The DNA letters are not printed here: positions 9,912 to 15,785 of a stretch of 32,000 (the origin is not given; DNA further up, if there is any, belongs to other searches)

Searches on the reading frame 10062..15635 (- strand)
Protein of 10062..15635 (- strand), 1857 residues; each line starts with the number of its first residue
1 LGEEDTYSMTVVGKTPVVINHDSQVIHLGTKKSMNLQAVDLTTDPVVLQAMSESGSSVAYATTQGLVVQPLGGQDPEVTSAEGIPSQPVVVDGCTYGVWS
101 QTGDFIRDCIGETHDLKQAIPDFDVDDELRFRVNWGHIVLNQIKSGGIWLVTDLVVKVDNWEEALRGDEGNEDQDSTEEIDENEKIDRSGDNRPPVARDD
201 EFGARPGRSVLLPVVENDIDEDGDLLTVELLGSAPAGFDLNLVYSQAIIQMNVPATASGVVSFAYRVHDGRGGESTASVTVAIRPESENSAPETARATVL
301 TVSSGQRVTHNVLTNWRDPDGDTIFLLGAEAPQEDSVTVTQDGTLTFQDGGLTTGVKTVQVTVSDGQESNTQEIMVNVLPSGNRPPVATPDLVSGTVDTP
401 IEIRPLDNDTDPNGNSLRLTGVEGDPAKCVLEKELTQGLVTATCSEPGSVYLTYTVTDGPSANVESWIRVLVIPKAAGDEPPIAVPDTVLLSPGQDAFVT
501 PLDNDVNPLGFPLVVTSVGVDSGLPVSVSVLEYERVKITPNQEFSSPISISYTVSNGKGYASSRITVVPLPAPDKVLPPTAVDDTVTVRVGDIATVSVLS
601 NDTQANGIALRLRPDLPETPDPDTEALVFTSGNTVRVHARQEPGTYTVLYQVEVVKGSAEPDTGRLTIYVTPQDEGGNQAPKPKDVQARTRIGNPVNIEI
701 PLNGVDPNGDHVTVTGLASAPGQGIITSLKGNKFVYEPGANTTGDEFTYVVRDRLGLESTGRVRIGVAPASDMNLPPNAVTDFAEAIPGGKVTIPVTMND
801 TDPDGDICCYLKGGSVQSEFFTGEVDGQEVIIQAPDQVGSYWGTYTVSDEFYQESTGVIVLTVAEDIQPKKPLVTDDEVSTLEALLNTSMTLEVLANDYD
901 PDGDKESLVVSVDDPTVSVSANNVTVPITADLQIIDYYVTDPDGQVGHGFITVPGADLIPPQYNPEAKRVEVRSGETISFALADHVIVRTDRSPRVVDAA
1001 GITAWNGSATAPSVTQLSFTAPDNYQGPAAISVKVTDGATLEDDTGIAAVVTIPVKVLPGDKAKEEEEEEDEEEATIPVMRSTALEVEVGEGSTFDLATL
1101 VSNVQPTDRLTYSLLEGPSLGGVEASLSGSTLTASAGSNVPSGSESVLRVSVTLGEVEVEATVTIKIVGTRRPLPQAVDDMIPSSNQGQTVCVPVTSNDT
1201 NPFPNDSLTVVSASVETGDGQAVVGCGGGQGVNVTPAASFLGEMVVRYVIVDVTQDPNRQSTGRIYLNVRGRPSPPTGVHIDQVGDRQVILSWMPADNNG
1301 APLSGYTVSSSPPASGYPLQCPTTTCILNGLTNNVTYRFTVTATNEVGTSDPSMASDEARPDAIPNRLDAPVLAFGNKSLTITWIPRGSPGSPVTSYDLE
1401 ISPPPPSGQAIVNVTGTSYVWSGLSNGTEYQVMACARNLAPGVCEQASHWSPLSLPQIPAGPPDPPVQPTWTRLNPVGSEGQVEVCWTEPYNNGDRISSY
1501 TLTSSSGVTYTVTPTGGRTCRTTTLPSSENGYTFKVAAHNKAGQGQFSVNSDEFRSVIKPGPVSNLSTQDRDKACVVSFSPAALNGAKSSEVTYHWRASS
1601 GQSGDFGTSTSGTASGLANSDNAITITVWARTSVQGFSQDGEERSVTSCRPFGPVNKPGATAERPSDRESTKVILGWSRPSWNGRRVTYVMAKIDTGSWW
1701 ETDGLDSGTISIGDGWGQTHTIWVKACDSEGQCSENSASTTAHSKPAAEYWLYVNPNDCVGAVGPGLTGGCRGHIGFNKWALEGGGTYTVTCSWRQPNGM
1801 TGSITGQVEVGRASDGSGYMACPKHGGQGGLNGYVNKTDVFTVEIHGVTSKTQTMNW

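Call 5: search_protein_families(library=pfam, proteins=[window:10062-15635:-], max_evalue=0.01)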
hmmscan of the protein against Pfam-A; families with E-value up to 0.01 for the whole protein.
window:10062-15635:- (1857 aa): 6 families
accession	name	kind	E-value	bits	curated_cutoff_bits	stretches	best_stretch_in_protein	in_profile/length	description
PF17963.7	Big_9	-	1.9e-79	263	23.6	9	192-281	1-88/89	Bacterial Ig domain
PF17803.7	Cadherin_4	-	8e-42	142.1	25.1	7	278-347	2-71/71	Bacterial cadherin-like domain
PF17892.7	Cadherin_5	-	7.4e-37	125.6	26.5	5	289-376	2-95/98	Cadherin-like domain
PF00041.27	fn3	-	8.4e-26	90.5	25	3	1274-1354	1-79/84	Fibronectin type III domain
PF25059.1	FN3_DSCAM-DSCAML_C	-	0.001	19.8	39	0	1323-1351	44-72/89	DSCAM/DSCAML C-terminal Fn3-like domain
PF16656.11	Pur_ac_phosph_N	-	0.0089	17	30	0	1276-1351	1-87/93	Purple acid Phosphatase, N-terminal domain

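Call 31: search_protein_families(library=ncbifam, proteins=[window:10062-15635:-], max_evalue=0.01)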
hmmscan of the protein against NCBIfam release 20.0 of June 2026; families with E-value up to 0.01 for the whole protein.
window:10062-15635:- (1857 aa): 3 families
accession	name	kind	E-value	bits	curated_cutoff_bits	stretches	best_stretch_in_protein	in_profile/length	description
NF012211.1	tand_rpt_95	domain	1.7e-40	136.9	90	4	308-391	8-96/98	tandem-95 repeat protein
NF045522.1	MXAN_2561_fam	equivalog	0.00061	19.4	150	0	1323-1354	220-252/304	MXAN_2561 family MXYO-CTERM-anchored protein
NF038111.1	rhom_dep_M36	equivalog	0.0013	16.2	1700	0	1076-1178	1185-1286/1315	rhombosortase-dependent M36 family metallopeptidase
